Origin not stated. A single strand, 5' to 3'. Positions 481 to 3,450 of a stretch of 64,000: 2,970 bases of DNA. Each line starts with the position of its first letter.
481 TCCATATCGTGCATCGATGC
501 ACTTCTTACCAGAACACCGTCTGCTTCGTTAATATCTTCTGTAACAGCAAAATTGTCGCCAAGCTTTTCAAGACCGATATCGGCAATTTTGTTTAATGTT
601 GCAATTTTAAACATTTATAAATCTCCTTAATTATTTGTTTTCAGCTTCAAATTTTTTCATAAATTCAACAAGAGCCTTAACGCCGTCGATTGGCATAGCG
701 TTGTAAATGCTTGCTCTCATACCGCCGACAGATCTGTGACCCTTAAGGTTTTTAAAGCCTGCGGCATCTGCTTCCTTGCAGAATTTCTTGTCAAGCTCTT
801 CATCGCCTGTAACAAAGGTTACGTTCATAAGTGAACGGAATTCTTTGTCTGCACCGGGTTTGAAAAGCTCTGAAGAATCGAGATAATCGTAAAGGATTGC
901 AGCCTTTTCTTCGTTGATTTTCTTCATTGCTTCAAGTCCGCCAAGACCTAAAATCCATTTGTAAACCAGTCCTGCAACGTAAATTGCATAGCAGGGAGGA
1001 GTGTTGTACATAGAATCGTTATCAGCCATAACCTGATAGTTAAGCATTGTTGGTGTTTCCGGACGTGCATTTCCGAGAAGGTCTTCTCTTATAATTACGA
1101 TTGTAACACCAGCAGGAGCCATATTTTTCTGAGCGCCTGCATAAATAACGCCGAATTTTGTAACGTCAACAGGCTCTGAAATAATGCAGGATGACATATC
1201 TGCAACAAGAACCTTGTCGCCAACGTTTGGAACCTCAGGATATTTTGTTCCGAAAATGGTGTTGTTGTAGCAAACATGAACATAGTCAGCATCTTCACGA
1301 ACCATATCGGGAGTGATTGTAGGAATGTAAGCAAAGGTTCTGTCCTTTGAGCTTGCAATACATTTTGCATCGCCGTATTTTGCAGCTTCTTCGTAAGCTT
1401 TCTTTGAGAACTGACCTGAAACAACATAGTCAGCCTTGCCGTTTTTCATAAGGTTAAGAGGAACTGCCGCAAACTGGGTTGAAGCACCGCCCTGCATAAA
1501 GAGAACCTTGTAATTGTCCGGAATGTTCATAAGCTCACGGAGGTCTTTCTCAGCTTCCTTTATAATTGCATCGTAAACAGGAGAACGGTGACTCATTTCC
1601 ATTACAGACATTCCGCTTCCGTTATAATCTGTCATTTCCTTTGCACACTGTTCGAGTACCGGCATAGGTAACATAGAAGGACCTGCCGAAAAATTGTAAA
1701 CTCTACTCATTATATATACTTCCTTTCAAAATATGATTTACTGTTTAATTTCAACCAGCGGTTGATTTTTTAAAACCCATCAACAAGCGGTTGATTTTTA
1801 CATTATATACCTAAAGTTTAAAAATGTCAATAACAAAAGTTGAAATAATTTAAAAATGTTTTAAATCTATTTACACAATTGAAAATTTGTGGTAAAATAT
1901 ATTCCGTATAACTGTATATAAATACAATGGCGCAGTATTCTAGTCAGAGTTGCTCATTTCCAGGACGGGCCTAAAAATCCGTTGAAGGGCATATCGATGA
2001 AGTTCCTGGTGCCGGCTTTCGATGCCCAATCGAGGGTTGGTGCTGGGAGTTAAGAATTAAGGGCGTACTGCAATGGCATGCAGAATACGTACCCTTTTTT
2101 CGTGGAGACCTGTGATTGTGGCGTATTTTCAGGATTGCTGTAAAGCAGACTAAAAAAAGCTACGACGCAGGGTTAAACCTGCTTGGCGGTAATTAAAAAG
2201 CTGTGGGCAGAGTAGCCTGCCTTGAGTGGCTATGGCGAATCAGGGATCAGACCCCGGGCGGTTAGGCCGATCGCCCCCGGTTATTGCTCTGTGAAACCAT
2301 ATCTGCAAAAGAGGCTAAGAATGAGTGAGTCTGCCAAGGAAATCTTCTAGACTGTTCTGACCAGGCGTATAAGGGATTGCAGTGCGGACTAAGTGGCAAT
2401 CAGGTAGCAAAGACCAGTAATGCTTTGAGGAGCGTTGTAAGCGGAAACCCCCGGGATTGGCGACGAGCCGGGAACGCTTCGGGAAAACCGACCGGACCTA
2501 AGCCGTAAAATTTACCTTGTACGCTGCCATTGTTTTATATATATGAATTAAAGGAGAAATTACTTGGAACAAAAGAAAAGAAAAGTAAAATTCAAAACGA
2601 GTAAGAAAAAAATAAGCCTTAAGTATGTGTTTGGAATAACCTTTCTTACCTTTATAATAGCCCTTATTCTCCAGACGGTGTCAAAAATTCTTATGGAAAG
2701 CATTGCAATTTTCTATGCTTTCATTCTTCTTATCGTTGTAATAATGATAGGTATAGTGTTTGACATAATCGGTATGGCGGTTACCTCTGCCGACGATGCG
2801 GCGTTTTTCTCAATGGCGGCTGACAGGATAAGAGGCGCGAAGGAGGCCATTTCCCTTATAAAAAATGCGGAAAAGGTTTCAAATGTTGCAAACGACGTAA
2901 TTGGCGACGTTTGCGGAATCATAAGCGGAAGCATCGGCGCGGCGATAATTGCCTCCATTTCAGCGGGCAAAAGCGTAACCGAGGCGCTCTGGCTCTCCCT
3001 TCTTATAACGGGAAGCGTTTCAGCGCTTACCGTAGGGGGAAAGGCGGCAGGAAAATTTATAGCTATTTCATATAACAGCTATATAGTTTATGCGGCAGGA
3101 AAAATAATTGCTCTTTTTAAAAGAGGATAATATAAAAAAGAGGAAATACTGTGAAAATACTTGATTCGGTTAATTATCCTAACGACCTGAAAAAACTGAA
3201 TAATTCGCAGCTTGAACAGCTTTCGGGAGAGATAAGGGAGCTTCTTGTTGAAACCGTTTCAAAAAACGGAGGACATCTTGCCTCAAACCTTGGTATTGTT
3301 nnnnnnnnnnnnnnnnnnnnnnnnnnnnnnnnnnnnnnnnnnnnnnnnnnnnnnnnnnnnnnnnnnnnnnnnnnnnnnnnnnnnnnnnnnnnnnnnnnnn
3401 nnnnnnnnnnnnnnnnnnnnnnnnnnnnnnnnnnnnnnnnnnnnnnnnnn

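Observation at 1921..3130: Probable OLE RNA plus oapA locus in its canonical dxs-tlyA-nadK-argR-recN neighbourhood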

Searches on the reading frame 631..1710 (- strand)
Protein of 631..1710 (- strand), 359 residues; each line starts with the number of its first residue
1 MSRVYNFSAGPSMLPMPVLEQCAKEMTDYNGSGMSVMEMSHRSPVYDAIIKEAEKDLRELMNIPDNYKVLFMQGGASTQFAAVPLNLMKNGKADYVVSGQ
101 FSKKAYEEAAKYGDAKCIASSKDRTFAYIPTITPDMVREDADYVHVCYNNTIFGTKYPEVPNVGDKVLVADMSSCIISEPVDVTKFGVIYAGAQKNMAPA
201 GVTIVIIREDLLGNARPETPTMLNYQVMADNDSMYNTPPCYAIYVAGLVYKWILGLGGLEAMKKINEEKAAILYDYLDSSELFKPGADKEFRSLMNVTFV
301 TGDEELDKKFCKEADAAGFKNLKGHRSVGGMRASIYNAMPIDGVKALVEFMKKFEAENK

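Call 4: search_protein_families(library=pfam, proteins=[window:631-1710:-])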
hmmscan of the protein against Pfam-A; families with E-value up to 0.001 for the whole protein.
window:631-1710:- (359 aa): 1 family
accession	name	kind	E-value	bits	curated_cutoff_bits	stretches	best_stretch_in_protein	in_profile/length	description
PF00266.25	Aminotran_5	-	6.3e-52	177.2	21.5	1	4-347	1-371/371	Aminotransferase class-V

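Call 5: search_protein_families(library=ncbifam, proteins=[window:631-1710:-])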
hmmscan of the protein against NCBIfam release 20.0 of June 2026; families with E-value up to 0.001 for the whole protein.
window:631-1710:- (359 aa): 9 families
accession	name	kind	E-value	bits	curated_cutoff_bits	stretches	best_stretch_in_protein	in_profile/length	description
NF003764.0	PRK05355.1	equivalog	4.6e-167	555.4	253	1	1-358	1-356/357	3-phosphoserine/phosphohydroxythreonine transaminase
TIGR01364.1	serC_1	equivalog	3e-155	516.5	443.6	1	4-357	1-357/358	phosphoserine transaminase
NF009112.0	PRK12462.1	equivalog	3.8e-108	361.5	563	1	5-357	7-363/365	phosphoserine transaminase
TIGR01366.1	serC_3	equivalog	2.1e-18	66.7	401.65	1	29-349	22-352/361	phosphoserine transaminase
NF002841.0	PRK03080.1-2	equivalog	9.9e-11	41.2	477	1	35-309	35-321/389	phosphoserine transaminase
TIGR01365.1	serC_2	equivalog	3.5e-10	39.5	448.2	1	35-309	26-312/374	phosphoserine transaminase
TIGR03301.1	PhnW-AepZ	equivalog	9.7e-07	28.5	360.8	1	36-303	20-300/355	2-aminoethylphosphonate aminotransferase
NF010006.0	PRK13479.1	equivalog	0.00011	21.4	296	1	46-304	35-307/369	2-aminoethylphosphonate--pyruvate transaminase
NF045640.1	AspGlyoxATaseBhcA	equivalog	0.00021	20.4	650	1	32-209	21-211/395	L-aspartate--glyoxylate aminotransferase BhcA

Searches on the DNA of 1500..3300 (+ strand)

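Call 47: search_rna_families(sources=[L082, L083, L084, L002, L015, L056, L058, L036, L064, L070, L008], threshold=gathering)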
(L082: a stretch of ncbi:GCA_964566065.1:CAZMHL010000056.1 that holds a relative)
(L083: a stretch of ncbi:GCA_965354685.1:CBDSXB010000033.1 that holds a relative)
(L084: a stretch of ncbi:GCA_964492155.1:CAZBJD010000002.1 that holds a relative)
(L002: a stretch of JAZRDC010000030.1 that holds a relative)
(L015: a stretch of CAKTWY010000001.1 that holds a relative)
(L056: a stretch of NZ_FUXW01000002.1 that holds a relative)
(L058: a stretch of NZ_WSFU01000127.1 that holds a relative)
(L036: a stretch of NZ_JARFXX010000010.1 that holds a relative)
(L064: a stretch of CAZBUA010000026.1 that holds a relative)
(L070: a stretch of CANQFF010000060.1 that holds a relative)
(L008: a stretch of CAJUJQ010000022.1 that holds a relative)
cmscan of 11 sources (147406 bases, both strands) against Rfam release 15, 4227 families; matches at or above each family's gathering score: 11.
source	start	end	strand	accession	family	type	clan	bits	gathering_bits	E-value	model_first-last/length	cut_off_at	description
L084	5357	5989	+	RF01071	OLE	Gene;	-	507.7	50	1.3e-145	1-616/616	no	Ornate Large Extremophilic RNA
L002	7300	7935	+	RF01071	OLE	Gene;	-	503.6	50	2.1e-144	1-616/616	no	Ornate Large Extremophilic RNA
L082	638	1273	+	RF01071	OLE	Gene;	-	487.2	50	1.5e-139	1-616/616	no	Ornate Large Extremophilic RNA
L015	7319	7948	+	RF01071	OLE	Gene;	-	480.6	50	1.4e-137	1-616/616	no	Ornate Large Extremophilic RNA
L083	5337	5986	+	RF01071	OLE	Gene;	-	474.5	50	8.8e-136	1-616/616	no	Ornate Large Extremophilic RNA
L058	7289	7858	+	RF01071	OLE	Gene;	-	471.4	50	7.4e-135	1-616/616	no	Ornate Large Extremophilic RNA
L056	7234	7911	+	RF01071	OLE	Gene;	-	454.4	50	8.1e-130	1-616/616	no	Ornate Large Extremophilic RNA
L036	7299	7965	+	RF01071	OLE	Gene;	-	422.6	50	2.3e-120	1-616/616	no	Ornate Large Extremophilic RNA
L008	6465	7183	+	RF01071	OLE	Gene;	-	409.8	50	1.4e-116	1-616/616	no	Ornate Large Extremophilic RNA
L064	3572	4166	+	RF01071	OLE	Gene;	-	389.7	50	1.3e-110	1-616/616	no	Ornate Large Extremophilic RNA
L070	1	288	+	RF01071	OLE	Gene;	-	159.8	50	2.2e-42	312-616/616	5'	Ornate Large Extremophilic RNA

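Call 72: search_rna_families(source=window, start=1500, end=3300, threshold=evalue, max_evalue=1)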
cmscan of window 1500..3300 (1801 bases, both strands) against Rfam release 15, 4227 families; matches with E-value up to 1: 2.
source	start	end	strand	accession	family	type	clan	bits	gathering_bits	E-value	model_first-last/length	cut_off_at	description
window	1911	2546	+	RF01071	OLE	Gene;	-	467.2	50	1.6e-135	1-616/616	no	Ornate Large Extremophilic RNA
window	2991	3086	+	RF00432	SNORA51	Gene; snRNA; snoRNA; HACA-box;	-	19.7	50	0.93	1-133/133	no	Small nucleolar RNA SNORA51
